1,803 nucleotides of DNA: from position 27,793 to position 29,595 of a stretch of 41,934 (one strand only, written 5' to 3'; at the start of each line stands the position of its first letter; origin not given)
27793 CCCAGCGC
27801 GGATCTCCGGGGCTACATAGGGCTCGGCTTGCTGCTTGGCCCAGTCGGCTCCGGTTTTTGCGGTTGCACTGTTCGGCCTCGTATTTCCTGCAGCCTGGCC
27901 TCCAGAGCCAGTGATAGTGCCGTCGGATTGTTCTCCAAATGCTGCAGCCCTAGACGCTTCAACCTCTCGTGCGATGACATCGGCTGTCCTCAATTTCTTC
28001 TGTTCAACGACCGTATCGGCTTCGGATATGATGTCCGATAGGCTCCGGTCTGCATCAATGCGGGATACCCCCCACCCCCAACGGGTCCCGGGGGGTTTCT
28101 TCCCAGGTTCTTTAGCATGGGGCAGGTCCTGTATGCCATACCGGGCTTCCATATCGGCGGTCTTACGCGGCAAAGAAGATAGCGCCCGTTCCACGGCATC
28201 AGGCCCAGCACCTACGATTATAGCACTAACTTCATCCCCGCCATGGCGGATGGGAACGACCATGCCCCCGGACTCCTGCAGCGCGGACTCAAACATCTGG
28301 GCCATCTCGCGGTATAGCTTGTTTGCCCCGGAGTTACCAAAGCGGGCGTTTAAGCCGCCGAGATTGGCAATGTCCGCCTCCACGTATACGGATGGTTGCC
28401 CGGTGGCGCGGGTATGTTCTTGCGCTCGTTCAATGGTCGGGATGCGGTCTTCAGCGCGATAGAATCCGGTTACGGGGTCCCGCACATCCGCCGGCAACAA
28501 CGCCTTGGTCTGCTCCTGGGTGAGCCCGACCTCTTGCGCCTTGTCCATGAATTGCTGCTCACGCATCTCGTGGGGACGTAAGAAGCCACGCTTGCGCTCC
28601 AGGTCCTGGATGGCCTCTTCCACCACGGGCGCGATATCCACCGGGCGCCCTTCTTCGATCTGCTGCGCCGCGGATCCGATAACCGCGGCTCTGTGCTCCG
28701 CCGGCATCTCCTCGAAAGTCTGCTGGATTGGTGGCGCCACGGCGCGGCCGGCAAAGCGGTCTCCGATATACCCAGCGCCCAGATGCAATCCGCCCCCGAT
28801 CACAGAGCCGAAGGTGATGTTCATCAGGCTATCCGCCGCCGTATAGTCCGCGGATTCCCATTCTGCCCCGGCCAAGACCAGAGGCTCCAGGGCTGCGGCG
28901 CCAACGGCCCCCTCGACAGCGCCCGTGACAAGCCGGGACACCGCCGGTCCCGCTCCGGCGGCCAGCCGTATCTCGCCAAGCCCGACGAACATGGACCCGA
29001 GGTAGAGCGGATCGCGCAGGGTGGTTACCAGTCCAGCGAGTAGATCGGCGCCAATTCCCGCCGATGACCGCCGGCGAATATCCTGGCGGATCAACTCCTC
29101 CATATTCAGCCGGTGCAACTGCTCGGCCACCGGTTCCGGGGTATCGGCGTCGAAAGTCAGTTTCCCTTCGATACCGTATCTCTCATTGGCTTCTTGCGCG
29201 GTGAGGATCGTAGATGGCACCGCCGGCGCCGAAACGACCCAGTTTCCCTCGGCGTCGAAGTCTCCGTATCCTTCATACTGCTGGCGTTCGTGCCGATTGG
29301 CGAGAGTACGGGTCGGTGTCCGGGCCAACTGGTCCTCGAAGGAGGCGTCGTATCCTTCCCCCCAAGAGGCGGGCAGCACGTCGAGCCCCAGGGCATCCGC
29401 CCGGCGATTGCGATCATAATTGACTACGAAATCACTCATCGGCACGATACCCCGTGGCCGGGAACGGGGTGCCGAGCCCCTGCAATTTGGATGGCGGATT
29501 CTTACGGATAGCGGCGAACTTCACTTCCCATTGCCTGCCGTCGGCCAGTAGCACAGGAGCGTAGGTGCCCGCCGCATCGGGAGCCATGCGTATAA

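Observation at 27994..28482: GGDEF-fold nucleotide cyclase domain inside an ejection-module virion protein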

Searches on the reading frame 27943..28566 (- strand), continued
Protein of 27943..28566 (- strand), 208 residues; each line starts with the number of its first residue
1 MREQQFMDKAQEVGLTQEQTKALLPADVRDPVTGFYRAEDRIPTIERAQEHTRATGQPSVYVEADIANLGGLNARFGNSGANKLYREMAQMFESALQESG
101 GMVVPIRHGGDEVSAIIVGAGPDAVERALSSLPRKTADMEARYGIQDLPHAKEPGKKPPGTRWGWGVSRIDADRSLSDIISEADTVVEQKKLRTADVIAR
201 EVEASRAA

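Call 93: search_protein_representatives(alignment_id=A3)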
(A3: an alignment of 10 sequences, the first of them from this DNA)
Query: 10 sequences, 201 profile positions. Proteins with E-value up to 0.001 (for the whole library): 332725; up to 1e-10: 15598; up to 1e-30: 243. The best 150 are listed.
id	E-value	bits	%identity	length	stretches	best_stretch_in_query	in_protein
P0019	2.3e-122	422.5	-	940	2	8-200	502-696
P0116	1.8e-106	370.6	-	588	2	2-186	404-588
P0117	5.0e-99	346.2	-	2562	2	2-189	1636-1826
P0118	1.8e-97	341.2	-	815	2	2-185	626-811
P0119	3.2e-97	340.3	-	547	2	16-188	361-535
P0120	3.6e-87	307.5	-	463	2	3-186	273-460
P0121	6.9e-86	303.3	-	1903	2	16-188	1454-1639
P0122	5.7e-84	297.1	-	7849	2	22-200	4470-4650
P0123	5.9e-83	293.8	-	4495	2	3-190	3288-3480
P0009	4.4e-82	290.9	-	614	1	1-201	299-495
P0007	5.5e-82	290.6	-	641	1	2-201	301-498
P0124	6.8e-82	290.3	-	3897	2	2-189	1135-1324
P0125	9.1e-81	286.6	-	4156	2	1-188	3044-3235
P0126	4.5e-77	274.6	-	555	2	10-193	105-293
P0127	2.8e-76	272.0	-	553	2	19-187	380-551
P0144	1.2e-59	217.7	-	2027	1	3-201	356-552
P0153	4.4e-57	209.3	-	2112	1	2-201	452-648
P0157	2.1e-55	203.8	-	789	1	2-201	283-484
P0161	3.7e-53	196.5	-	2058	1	1-194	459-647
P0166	9.8e-53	195.1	-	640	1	2-200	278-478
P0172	5.4e-51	189.4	-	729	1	2-197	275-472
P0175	6.8e-51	189.1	-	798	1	2-200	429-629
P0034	4.2e-47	176.7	-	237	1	4-185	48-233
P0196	1.1e-46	175.4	-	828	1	1-201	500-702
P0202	3.6e-46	173.7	-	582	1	2-201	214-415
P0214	3.4e-45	170.5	-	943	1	1-199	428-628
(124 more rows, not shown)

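Call 96: search_protein_families(library=pfam, proteins=[P0144, P0153, P0161, P0117, P0196], max_evalue=0.0001)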
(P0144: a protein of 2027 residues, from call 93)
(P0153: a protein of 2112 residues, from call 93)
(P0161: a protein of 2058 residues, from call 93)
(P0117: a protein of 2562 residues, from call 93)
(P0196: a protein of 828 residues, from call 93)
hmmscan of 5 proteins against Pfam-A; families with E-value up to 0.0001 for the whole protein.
P0144 (2027 aa): 1 family
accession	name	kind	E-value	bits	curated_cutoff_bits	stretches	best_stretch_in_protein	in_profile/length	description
PF18853.6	LPD37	-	7.9e-61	206.1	27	1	892-1141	3-241/243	Large polyvalent protein associated domain 37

P0153 (2112 aa): 0 families

P0161 (2058 aa): 2 families
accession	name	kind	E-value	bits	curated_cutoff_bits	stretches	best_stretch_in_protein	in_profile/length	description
PF04002.20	RadC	-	3.9e-12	46.6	22.1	1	798-907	3-112/121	RadC-like JAB domain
PF00990.26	GGDEF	-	2.2e-11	44.2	23.8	1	478-641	1-157/161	Diguanylate cyclase, GGDEF domain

P0117 (2562 aa): 2 families
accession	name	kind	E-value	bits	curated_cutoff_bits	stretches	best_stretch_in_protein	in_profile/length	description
PF00293.34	NUDIX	-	1.1e-08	35.6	21.1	1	2462-2530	5-81/134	NUDIX domain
PF16013.10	DUF4781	-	2.1e-05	24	27.9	1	889-1033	18-176/310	Domain of unknown function (DUF4781)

P0196 (828 aa): 0 families

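Call 109: search_protein_families(library=pfam, proteins=[P0157, P0172, P0175, P0214, P0166, P0202], max_evalue=0.001)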
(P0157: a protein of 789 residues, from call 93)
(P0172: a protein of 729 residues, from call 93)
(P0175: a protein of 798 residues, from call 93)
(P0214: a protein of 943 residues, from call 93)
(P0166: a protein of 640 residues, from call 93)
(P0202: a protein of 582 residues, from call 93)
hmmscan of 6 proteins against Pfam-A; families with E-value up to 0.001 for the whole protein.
P0157 (789 aa): 1 family
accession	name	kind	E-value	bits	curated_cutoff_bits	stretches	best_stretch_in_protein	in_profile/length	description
PF00990.26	GGDEF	-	2.2e-05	24.7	23.8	1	321-469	18-156/161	Diguanylate cyclase, GGDEF domain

P0172 (729 aa): 1 family
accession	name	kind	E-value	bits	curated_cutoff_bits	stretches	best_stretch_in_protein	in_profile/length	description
PF00990.26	GGDEF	-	2.6e-06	27.7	23.8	1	314-461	19-156/161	Diguanylate cyclase, GGDEF domain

P0175 (798 aa): 2 families
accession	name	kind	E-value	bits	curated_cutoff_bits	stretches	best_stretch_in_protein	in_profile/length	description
PF18763.7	ddrB-ParB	-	1.1e-11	45.4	27.6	1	312-389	45-119/121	ddrB-like ParB superfamily domain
PF00990.26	GGDEF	-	0.00022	21.5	23.8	1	448-619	2-160/161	Diguanylate cyclase, GGDEF domain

P0214 (943 aa): 2 families
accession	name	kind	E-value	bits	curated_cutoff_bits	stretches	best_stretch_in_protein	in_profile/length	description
PF18763.7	ddrB-ParB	-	2e-16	60.7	27.6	1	312-386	48-119/121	ddrB-like ParB superfamily domain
PF00990.26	GGDEF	-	0.00083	19.6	23.8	0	467-610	18-151/161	Diguanylate cyclase, GGDEF domain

P0166 (640 aa): 1 family
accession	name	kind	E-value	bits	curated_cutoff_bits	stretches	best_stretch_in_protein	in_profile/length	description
PF00990.26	GGDEF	-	0.00046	20.4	23.8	1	365-463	65-155/161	Diguanylate cyclase, GGDEF domain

P0202 (582 aa): 1 family
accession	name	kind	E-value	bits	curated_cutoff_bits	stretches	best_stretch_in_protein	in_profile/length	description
PF18763.7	ddrB-ParB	-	1.8e-16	60.8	27.6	1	102-177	48-120/121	ddrB-like ParB superfamily domain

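Call 110: find_encoding_contigs(protein=P0214, flank=9000, max_places=1)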
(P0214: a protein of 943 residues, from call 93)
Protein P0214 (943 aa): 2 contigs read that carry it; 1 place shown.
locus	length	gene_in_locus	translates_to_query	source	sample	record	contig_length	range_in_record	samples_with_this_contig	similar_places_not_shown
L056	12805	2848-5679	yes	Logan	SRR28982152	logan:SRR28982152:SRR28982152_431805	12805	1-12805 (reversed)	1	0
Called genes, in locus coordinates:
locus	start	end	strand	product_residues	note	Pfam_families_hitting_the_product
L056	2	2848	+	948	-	?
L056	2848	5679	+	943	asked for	PF18763:ddrB-ParB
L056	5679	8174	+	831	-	-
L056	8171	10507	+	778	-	PF12708:Pect-lyase_RHGA_epim (weak)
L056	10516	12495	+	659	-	PF13472:Lipase_GDSL_2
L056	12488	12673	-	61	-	-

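Call 111: find_encoding_contigs(protein=P0175, flank=9000, max_places=1)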
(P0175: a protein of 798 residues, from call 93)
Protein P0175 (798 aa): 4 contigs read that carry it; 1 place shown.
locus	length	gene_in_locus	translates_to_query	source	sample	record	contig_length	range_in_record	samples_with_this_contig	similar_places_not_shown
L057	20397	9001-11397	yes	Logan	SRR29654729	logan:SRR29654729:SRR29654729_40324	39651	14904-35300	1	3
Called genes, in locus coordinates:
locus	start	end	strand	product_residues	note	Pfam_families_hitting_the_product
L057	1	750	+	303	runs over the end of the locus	PF19821:Phage_capsid_2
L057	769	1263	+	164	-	-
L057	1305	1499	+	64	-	-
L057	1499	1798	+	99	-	-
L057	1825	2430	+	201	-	-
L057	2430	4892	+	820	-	-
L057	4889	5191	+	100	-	-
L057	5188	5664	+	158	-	-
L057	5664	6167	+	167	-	-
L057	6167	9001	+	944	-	PF01464:SLT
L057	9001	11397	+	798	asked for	PF18763:ddrB-ParB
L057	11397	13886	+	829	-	-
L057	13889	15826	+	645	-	PF12708:Pect-lyase_RHGA_epim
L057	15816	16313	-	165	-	PF04448:DUF551 (faint)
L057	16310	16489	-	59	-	-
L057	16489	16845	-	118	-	-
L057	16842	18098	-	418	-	-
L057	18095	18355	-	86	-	-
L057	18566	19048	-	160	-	-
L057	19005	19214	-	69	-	-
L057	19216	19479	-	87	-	-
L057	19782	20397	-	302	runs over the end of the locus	-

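Call 122: search_solved_structures(query=A4, max_evalue=0.00001, show_alignments=1)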
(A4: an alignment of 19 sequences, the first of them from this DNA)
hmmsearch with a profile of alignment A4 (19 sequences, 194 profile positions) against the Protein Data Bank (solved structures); distinct sequences matched with E-value up to 0.00001: 3.
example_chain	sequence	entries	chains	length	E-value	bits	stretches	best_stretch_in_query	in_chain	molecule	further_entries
4zve_A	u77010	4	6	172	1.7e-06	31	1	25-136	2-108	Diguanylate cyclase DosC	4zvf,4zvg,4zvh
6zxm_A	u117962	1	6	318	4.4e-06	29.6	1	13-148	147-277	Putative GGDEF/response regulator receiver domain protein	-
3ign_A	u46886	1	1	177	5.8e-06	29.2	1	18-147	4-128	Diguanylate cyclase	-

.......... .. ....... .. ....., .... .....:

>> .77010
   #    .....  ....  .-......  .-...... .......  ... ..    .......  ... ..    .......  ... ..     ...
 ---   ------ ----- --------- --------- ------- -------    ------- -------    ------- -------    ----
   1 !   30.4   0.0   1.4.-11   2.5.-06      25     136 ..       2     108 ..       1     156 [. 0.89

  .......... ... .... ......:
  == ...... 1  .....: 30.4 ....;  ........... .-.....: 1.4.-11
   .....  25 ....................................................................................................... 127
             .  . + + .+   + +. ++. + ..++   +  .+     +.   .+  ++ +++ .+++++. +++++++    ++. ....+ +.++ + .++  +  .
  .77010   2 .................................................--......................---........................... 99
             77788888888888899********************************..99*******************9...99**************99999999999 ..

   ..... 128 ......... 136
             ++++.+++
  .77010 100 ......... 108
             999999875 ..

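Call 125: predict_structure(alignment_id=A3)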
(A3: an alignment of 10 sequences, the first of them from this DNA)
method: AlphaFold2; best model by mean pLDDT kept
length: 200 residues; sequences in the alignment: 10
mean_pLDDT: 87.5   pTM: 0.83
mean pLDDT of the five models: 87.5, 86.3, 86.0, 83.4, 83.3
residues with pLDDT >= 90: 135; 70-90: 45; 50-70: 7; < 50: 13
segments of 3 or more residues with pLDDT < 50: 188-200
pLDDT, mean of each block of 10 residues (from residue 1): 70 82 92 95 94 95 90 92 96 94 92 96 93 93 86 90 96 95 65 43
secondary structure, 60 per line:
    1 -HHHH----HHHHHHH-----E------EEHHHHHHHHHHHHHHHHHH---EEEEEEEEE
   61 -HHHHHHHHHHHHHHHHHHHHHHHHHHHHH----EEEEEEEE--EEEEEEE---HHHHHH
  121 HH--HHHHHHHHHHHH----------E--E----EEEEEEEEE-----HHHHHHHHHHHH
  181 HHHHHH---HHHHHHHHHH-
elements in order: H2-5 H10-16 H31-48 E52-60 H62-90 E95-102 E105-111 H115-122 H125-136 E155-163 H169-186 H190-199

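Call 127: fold_search(model_id=the predicted structure, library=pdb)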
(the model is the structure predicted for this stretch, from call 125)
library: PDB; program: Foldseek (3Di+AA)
matches with E <= 10: 1445; with E <= 0.001: 117
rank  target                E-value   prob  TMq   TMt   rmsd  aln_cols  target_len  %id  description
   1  7e6g_B                1.8e-10  1.00  0.66  0.52   5.9       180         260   19  Crystal structure of diguanylate cyclase SiaD in complex with its activator SiaC from Pseudomonas aeruginosa (released 2021-09-22)
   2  7e6g_A                2.9e-10  1.00  0.65  0.50   6.6       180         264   19  Crystal structure of diguanylate cyclase SiaD in complex with its activator SiaC from Pseudomonas aeruginosa (released 2021-09-22)
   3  5llx_A                1.2e-09  1.00  0.63  0.20   6.1       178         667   15  Bacteriophytochrome activated diguanylyl cyclase from Idiomarina species A28L with GTP bound (released 2017-03-15)
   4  6zxb_A                1.3e-09  1.00  0.67  0.47   5.5       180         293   16  Diguanylate cyclase DgcR (I-site mutant) in native state (released 2021-03-31)
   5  3hva_A                1.5e-09  1.00  0.65  0.79   4.4       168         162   19  Crystal structure of FimX GGDEF domain from Pseudomonas aeruginosa (released 2009-08-18)
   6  5llx_B                1.5e-09  1.00  0.63  0.20   6.0       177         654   15  Bacteriophytochrome activated diguanylyl cyclase from Idiomarina species A28L with GTP bound (released 2017-03-15)
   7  9g86_A                2.0e-09  1.00  0.63  0.29   6.2       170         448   19  Structure of Response regulator PleD in complex with c-diGMP and pppGpp (released 2025-08-06)
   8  9g85_A                2.5e-09  1.00  0.65  0.31   4.9       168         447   19  Structure of Response regulator PleD in complex with c-diGMP and ppGpp (released 2025-08-06)
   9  4zmm_B                2.6e-09  1.00  0.62  0.75   5.5       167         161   17  GGDEF domain of Dcsbis complexed with c-di-GMP (released 2016-05-04)
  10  9g85_D                2.6e-09  1.00  0.63  0.29   9.0       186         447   18  Structure of Response regulator PleD in complex with c-diGMP and ppGpp (released 2025-08-06)
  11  3i5a                  2.8e-09  1.00  0.68  0.44   4.8       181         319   17  Crystal structure of full-length WpsR from Pseudomonas syringae (released 2009-08-18)
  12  9g85_B                2.8e-09  1.00  0.62  0.29   6.2       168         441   20  Structure of Response regulator PleD in complex with c-diGMP and ppGpp (released 2025-08-06)
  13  6et7_B                3.0e-09  1.00  0.63  0.21   7.0       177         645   15  Activated heterodimer of the bacteriophytochrome regulated diguanylyl cyclase variant - S505V A526V - from Idiomarina  (released 2018-06-13)
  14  4zve                  3.4e-09  1.00  0.65  0.79   4.4       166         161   17  Crystal structure of GGDEF domain of the E. coli DosC - form I (apo-form) (released 2015-11-11)
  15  9g85_C                3.4e-09  1.00  0.62  0.30   6.2       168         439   20  Structure of Response regulator PleD in complex with c-diGMP and ppGpp (released 2025-08-06)
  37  9t28                  1.9e-08  1.00  0.67  0.78   3.1       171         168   17  WspR response regulator with crystallization epitope mutations G306D:G308D (released 2025-12-10)
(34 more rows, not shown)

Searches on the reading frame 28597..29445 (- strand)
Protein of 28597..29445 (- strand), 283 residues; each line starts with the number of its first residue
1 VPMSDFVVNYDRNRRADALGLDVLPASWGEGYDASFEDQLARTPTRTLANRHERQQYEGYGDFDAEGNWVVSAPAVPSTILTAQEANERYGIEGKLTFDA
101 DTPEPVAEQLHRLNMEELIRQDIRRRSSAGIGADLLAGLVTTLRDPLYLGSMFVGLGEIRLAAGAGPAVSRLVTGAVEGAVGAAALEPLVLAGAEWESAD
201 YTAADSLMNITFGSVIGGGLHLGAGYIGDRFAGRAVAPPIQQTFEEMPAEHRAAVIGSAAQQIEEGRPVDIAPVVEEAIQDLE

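Call 38: search_dna_similar(query=window:28597-29445:-, collection=phages, mode=protein, max_rows=25, max_evalue=1)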
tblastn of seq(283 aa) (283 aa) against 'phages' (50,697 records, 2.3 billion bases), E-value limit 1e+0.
Records with a match: 1; places in all: 1; records where one place covers at least 80% of the query: 0.
Best place of each record, by identity: <60% 1.
By first word of the organism name: Pelagibacter 1.
By host as written in the record: Candidatus Pelagibacter sp. HTCC1062 1.
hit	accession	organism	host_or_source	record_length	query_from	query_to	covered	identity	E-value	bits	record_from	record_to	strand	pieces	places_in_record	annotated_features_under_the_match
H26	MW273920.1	Pelagibacter phage HTVC024P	Candidatus Pelagibacter sp. HTCC1062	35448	3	212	74%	29.3%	1e-1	40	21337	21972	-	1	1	putative internal virion protein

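Call 40: get_annotated_region(hit=H26, flank=8000)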
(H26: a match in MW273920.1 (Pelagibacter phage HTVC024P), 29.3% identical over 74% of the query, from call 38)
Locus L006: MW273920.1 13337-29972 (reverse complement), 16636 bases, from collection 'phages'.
description: Pelagibacter phage HTVC024P, complete genome.
organism: Pelagibacter phage HTVC024P (NCBI taxid 2796518)
taxonomy: Viruses; Duplodnaviria; Heunggongvirae; Uroviricota; Caudoviricetes
host: Candidatus Pelagibacter sp. HTCC1062; source: seawater; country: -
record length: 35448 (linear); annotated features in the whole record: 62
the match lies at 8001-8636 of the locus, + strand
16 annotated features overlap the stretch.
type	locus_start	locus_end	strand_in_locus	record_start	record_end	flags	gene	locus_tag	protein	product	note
CDS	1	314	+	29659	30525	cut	-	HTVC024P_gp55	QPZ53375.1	putative capsid assembly protein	-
CDS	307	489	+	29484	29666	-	-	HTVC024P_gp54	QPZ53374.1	hypothetical protein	-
CDS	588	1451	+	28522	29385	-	-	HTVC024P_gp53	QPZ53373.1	putative major capsid protein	-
CDS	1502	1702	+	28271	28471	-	-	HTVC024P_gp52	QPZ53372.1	hypothetical protein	-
CDS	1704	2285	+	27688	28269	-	-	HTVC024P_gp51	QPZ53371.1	putative tail tubular A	-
CDS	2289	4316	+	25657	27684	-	-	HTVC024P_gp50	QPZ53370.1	putative tail tubular B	-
CDS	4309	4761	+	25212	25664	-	-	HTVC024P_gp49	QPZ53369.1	putative acetyltransferase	-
CDS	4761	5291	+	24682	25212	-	-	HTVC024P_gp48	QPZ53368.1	putative internal virion protein B-like protein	-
CDS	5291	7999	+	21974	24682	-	-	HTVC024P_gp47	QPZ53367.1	hypothetical protein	-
CDS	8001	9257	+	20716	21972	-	-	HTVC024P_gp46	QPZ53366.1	putative internal virion protein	-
CDS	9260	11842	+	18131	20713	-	-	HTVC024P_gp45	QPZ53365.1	putative internal virion protein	-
CDS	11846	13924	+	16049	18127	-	-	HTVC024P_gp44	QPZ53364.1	putative tail fiber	-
CDS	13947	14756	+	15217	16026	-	-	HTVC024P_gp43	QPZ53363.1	hypothetical protein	-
CDS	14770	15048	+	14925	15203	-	-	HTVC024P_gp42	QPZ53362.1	hypothetical protein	-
CDS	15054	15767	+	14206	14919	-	-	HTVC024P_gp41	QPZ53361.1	hypothetical protein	-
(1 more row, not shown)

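Call 56: search_protein_families(library=pfam, proteins=[L006:8001-9257:+], max_evalue=0.01)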
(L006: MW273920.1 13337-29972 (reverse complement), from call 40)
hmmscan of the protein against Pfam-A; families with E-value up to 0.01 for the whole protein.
L006:8001-9257:+ (418 aa): 0 families
